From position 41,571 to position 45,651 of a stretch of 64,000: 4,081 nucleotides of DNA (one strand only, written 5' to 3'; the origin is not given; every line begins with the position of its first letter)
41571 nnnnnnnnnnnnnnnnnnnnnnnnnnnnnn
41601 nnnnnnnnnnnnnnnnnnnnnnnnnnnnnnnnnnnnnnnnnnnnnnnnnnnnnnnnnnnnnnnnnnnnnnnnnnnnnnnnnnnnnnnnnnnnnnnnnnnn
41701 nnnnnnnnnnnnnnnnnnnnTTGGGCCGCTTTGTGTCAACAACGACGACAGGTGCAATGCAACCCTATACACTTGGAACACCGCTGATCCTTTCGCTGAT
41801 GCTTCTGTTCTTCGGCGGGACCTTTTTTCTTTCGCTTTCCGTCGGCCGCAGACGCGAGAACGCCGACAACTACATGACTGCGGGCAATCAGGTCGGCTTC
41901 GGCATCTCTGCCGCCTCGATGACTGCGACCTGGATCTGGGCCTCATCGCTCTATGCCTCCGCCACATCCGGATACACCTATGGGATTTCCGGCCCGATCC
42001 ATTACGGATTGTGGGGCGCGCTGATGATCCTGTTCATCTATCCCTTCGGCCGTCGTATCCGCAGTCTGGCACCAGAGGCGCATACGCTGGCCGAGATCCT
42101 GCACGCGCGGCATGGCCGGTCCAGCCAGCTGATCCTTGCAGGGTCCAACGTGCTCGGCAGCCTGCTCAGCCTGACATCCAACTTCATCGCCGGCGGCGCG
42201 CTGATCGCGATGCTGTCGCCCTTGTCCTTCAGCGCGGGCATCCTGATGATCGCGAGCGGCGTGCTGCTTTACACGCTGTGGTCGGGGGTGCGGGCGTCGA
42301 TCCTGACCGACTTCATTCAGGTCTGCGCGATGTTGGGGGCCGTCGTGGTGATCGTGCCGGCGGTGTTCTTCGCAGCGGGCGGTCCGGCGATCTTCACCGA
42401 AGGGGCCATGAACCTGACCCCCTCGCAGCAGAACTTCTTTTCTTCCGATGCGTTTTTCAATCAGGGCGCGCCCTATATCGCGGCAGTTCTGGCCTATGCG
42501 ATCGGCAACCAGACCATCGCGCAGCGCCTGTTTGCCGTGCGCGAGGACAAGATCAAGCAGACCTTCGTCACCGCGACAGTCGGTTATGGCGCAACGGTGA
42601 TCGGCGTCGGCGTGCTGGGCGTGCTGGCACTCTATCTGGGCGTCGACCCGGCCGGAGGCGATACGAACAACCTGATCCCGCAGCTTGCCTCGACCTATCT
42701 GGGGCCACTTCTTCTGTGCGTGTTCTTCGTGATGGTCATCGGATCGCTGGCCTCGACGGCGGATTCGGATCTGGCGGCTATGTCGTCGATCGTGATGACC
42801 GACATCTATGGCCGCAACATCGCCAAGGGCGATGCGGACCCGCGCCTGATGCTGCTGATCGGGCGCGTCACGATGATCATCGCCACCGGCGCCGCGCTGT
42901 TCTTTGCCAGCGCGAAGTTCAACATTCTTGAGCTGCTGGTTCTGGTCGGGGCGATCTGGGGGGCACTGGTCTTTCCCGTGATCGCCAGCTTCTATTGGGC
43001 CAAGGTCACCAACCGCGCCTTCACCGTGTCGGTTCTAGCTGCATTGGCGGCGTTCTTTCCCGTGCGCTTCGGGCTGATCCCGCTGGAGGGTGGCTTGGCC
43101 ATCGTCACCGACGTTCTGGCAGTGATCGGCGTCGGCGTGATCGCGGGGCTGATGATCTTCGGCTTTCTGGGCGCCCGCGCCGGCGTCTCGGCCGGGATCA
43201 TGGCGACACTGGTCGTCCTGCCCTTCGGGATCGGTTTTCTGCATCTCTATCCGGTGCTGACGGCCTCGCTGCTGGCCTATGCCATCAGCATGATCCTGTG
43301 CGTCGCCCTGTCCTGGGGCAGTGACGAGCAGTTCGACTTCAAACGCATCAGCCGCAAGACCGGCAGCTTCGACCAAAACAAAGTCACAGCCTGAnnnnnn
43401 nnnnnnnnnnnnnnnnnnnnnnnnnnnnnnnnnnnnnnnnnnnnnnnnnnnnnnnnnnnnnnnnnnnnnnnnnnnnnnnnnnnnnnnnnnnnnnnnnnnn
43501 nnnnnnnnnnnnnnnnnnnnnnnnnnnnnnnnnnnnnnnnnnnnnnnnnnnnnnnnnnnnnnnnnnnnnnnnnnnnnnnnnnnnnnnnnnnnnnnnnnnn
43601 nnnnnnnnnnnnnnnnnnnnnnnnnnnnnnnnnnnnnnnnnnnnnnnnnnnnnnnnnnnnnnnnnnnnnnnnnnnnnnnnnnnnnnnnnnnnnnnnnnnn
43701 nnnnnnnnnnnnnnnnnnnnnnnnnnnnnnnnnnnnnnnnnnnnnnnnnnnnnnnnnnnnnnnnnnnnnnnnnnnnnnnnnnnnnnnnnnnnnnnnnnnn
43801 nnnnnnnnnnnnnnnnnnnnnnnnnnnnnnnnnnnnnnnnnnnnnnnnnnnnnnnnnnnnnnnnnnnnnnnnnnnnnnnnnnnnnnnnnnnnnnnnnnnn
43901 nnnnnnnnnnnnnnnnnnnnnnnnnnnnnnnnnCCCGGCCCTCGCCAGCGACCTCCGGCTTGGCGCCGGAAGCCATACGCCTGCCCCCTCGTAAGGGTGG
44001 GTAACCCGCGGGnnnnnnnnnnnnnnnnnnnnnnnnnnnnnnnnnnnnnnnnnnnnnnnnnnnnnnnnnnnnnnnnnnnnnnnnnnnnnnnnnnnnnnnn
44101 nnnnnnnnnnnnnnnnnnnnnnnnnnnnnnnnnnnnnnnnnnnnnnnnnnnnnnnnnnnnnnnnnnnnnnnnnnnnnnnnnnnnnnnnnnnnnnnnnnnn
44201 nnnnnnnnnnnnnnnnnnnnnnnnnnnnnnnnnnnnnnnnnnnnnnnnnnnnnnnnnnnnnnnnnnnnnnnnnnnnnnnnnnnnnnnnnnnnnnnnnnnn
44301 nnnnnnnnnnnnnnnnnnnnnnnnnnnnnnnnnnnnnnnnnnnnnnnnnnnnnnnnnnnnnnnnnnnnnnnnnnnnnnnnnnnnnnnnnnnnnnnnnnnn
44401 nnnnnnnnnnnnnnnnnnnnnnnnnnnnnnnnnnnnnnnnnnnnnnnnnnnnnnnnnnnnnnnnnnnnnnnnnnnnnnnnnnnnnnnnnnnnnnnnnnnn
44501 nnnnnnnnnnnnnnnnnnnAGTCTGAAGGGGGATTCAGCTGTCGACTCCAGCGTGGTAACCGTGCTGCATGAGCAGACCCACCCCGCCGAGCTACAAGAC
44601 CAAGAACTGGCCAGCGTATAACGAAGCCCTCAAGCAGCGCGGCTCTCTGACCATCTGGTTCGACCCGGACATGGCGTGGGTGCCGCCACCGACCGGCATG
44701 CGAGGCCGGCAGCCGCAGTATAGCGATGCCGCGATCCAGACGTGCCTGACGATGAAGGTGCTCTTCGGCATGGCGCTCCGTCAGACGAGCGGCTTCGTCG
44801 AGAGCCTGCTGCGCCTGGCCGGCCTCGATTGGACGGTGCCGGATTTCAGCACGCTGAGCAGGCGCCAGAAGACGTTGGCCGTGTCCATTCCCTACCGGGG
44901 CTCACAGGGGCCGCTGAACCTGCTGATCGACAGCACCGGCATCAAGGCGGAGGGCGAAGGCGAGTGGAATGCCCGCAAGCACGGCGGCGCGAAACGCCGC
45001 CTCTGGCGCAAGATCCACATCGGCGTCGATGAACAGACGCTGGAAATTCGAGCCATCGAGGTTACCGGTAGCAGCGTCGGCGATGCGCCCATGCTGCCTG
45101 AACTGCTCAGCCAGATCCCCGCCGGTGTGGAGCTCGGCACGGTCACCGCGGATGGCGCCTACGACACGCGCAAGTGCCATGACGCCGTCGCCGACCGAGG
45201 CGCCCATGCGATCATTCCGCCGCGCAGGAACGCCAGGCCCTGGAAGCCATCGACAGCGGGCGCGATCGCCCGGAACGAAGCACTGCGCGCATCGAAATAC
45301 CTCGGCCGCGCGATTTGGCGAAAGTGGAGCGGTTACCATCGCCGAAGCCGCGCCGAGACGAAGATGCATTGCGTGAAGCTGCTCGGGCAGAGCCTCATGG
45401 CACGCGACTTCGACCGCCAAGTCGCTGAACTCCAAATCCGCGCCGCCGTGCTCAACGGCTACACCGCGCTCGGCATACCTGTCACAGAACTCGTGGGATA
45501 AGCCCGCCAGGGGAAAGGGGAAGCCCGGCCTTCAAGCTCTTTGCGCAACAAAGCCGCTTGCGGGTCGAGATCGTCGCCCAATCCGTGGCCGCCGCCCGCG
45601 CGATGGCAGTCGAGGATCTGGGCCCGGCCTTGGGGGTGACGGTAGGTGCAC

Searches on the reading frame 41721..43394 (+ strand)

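Call 77: search_protein_families(library=pfam, proteins=[window:41721-43394:+], max_evalue=0.001)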
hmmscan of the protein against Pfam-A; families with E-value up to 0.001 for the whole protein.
window:41721-43394:+ (557 aa): 1 family
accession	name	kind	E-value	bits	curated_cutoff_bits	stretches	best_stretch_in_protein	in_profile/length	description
PF00474.23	SSF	-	2.5e-31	109.4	22.8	1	51-432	1-397/406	Sodium:solute symporter family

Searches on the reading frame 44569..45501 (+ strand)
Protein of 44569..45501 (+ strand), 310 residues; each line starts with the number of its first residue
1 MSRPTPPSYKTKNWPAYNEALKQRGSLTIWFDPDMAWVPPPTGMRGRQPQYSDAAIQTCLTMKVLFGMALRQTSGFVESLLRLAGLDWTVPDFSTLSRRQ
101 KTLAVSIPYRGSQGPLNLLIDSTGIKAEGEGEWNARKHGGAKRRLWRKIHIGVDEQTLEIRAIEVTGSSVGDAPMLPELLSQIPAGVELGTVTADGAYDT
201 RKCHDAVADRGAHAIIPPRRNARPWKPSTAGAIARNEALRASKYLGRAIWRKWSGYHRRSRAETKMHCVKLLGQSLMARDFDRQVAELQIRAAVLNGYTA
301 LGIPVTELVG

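Call 77: search_protein_families(library=pfam, proteins=[window:44569-45501:+], max_evalue=0.001)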
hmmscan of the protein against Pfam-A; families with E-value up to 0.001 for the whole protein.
window:44569-45501:+ (310 aa): 2 families
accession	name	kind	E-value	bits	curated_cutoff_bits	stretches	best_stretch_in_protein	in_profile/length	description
PF13737.12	DDE_Tnp_1_5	-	8.9e-43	145.7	28.1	1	22-130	1-112/112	Transposase DDE domain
PF01609.27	DDE_Tnp_1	-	1.1e-31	110.6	23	1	117-296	6-199/200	Transposase DDE domain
